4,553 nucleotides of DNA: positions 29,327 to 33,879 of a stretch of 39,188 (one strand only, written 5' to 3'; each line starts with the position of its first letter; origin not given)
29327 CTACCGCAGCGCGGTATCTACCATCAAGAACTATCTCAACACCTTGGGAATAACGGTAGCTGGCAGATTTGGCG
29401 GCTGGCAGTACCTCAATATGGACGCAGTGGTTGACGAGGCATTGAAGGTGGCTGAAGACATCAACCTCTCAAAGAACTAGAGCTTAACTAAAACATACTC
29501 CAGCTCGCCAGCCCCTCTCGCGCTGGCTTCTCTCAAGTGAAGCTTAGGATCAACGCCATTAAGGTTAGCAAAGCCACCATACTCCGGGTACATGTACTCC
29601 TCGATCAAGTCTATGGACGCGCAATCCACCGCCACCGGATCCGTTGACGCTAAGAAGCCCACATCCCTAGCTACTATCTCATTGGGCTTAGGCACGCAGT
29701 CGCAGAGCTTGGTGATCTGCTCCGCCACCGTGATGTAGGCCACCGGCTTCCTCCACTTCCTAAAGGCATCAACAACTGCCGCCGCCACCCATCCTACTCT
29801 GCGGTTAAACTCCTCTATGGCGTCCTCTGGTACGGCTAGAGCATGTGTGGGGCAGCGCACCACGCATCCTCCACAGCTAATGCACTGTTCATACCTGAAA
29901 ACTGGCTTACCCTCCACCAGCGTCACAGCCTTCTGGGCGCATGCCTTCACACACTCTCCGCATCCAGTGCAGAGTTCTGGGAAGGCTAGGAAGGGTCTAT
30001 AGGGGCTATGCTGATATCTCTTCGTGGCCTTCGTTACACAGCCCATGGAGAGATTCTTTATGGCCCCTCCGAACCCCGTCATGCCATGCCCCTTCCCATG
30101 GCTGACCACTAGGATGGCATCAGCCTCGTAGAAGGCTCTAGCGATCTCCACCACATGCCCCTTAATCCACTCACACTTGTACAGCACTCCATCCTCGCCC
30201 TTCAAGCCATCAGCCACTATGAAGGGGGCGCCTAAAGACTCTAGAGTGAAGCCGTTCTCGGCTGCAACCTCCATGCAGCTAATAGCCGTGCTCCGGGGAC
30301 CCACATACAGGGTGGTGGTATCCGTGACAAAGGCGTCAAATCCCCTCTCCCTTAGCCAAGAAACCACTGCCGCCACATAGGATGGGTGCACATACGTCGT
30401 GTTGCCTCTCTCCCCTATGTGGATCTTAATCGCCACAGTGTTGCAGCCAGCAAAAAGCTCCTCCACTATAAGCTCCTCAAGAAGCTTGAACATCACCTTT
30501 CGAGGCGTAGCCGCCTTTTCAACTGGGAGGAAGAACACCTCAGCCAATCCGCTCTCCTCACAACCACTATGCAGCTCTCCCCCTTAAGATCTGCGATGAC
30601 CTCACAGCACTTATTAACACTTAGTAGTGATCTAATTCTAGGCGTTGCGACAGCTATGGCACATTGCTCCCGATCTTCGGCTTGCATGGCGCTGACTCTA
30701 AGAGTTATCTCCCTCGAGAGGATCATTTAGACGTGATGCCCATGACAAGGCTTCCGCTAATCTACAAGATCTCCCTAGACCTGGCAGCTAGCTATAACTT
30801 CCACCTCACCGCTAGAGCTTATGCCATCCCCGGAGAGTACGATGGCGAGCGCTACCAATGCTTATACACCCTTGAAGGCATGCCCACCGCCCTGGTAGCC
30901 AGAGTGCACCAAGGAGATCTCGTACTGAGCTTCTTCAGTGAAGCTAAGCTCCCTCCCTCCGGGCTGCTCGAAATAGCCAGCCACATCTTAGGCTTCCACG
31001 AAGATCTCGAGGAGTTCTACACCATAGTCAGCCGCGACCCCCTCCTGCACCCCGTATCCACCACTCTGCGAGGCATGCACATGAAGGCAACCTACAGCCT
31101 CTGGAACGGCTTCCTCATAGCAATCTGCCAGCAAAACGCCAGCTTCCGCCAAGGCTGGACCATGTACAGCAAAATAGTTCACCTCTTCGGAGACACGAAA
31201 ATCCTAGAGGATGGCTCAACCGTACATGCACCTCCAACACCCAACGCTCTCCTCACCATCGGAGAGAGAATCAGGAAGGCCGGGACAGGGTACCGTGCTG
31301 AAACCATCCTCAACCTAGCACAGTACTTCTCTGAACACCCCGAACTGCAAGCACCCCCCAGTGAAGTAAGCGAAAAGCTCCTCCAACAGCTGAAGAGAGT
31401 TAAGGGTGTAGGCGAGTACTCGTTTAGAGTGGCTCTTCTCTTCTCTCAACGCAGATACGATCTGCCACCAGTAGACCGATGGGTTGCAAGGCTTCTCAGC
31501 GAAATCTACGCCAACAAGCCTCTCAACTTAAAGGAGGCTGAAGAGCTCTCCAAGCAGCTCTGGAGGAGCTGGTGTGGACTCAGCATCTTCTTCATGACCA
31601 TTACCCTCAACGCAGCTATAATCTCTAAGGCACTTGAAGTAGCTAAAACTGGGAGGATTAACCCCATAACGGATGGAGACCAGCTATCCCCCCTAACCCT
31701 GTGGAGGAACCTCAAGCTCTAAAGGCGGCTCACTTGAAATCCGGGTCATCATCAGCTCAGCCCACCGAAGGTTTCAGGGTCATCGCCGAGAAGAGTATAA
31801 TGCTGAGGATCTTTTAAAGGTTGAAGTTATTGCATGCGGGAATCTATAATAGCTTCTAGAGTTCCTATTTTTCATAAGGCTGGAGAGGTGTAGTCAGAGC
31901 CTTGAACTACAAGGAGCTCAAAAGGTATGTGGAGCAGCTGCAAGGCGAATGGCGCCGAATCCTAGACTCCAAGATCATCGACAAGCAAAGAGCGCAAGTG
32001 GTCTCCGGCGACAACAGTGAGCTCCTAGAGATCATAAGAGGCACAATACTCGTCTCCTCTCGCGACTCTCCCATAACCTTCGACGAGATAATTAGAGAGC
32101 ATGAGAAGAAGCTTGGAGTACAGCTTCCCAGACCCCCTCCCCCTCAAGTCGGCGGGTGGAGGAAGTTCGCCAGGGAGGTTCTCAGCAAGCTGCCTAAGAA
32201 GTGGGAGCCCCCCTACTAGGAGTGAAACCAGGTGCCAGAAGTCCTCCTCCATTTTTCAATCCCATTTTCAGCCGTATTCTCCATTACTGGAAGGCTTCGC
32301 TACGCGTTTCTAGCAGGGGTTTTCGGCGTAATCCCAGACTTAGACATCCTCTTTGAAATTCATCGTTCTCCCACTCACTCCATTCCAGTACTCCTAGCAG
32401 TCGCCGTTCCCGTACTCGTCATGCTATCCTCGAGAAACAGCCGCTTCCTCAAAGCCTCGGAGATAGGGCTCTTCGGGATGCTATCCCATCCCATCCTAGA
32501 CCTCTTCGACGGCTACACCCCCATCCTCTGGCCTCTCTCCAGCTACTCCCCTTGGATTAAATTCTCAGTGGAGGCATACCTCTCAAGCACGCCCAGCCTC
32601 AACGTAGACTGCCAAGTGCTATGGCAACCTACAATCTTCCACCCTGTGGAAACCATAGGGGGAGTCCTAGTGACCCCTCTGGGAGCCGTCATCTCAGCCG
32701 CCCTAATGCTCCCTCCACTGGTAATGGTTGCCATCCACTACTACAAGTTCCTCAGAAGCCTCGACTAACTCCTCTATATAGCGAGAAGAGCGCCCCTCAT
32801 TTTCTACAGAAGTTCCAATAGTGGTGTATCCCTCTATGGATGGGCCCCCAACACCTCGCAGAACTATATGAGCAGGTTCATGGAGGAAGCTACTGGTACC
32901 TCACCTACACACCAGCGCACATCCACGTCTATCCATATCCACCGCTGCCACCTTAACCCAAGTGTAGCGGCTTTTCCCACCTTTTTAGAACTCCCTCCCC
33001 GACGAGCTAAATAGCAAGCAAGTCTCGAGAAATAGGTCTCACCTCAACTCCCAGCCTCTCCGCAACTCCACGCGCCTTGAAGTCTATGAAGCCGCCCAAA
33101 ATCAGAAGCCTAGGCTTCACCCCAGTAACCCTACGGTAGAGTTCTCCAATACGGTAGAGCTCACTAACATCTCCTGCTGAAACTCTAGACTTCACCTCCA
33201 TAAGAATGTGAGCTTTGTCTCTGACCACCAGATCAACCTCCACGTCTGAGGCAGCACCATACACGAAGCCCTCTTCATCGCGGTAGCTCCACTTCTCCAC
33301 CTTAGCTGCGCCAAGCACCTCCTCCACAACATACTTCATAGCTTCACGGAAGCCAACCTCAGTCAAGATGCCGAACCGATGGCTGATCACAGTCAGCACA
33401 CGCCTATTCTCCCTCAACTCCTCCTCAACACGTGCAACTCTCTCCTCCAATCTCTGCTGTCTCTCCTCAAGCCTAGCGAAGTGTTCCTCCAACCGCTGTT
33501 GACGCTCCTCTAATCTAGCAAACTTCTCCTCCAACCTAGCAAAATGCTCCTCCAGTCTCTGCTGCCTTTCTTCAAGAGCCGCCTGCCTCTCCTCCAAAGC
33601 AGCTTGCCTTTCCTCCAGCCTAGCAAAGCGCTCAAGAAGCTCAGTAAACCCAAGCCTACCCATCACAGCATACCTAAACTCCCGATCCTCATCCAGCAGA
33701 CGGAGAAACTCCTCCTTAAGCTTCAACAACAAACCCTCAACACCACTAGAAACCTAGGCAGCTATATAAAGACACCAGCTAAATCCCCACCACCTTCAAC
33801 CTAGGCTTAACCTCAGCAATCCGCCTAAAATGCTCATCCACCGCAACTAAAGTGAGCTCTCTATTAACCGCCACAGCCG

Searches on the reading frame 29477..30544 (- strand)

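Call 68: search_protein_families(library=pfam, proteins=[window:29477-30544:-], max_evalue=0.001)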
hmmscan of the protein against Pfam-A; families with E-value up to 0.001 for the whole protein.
window:29477-30544:- (355 aa): 11 families
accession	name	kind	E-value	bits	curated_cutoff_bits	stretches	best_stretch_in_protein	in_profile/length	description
PF04015.17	DUF362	-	2.8e-43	148.8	24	1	37-312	1-200/200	Domain of unknown function (DUF362)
PF00037.32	Fer4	-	5.3e-10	39.1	21.1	2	215-236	2-23/24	4Fe-4S binding domain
PF13187.11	Fer4_9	-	2.6e-09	37.4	27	1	192-235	2-51/52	4Fe-4S dicluster domain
PF12838.12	Fer4_7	-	1.4e-08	35.5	27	1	192-235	2-52/52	4Fe-4S dicluster domain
PF12837.12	Fer4_6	-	1.9e-08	34.3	25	1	213-236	1-24/24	4Fe-4S binding domain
PF13237.11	Fer4_10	-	3.8e-08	33.6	25.5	1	189-232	6-53/53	4Fe-4S dicluster domain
PF12797.12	Fer4_2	-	1.9e-07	31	24.5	0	189-202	7-20/22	4Fe-4S binding domain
PF13484.11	Fer4_16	-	3.4e-06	28.2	30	0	220-242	1-23/66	4Fe-4S double cluster binding domain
PF14697.11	Fer4_21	-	4.2e-05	24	35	1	190-234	6-55/59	4Fe-4S dicluster domain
PF12800.12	Fer4_4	-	8.8e-05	23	24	0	189-203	1-15/17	4Fe-4S binding domain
PF17179.9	Fer4_22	-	0.00012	23.3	27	0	220-257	1-40/95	4Fe-4S dicluster domain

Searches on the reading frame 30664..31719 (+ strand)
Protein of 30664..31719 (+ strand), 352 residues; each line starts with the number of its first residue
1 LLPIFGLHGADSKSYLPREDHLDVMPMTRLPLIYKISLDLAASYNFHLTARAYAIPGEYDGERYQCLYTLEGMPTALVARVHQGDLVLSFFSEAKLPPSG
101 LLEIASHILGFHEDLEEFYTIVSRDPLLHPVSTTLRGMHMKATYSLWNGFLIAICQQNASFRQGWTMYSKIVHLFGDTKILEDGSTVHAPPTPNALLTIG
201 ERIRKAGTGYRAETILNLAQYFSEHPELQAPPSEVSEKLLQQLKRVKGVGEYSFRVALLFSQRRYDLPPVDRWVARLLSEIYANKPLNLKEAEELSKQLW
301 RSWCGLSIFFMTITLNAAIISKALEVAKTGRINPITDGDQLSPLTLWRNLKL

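Call 68: search_protein_families(library=pfam, proteins=[window:30664-31719:+], max_evalue=0.001)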
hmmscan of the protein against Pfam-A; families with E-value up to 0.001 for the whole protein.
window:30664-31719:+ (352 aa): 1 family
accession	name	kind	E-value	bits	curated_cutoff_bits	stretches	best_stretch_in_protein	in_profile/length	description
PF00730.31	HhH-GPD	-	2.2e-07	31.6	26.2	1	153-301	3-107/108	HhH-GPD superfamily base excision DNA repair protein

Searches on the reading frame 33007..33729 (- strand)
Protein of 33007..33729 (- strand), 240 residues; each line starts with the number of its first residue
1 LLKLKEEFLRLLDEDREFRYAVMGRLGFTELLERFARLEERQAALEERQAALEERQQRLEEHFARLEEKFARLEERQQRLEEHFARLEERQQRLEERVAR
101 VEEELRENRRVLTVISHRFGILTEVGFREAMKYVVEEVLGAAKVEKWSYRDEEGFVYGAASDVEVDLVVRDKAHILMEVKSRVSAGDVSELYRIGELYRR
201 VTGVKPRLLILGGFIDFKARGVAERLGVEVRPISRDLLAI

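Call 68: search_protein_families(library=pfam, proteins=[window:33007-33729:-], max_evalue=0.001)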
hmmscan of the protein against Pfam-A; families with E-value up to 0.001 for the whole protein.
window:33007-33729:- (240 aa): 8 families
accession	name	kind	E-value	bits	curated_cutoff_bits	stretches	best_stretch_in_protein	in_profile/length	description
PF07788.17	PDDEXK_10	-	9.7e-22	77.1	21.2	1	161-229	1-74/74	PD-(D/E)XK nuclease superfamily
PF12644.12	DUF3782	-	4.4e-20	72.1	24.4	1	83-158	2-76/78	Protein of unknown function (DUF3782)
PF01920.25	Prefoldin_2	-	0.00011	22.6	27.6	0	7-70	36-99/106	Prefoldin subunit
PF03938.19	OmpH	-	0.00025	21.7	32.4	1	39-136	18-118/141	Outer membrane protein (OmpH-like)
PF15294.11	Leu_zip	-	0.00043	20.4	28.2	1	29-110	89-175/275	Leucine zipper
PF06295.17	ZapG-like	-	0.00059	20.3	33.5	0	41-91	29-79/123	Z-ring associated protein G-like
PF10779.14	XhlA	-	0.00068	20.2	34.7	0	30-77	1-48/67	Haemolysin XhlA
PF03961.19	FapA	-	0.00096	19.3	31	0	31-106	154-236/272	Flagellar Assembly Protein A beta solenoid domain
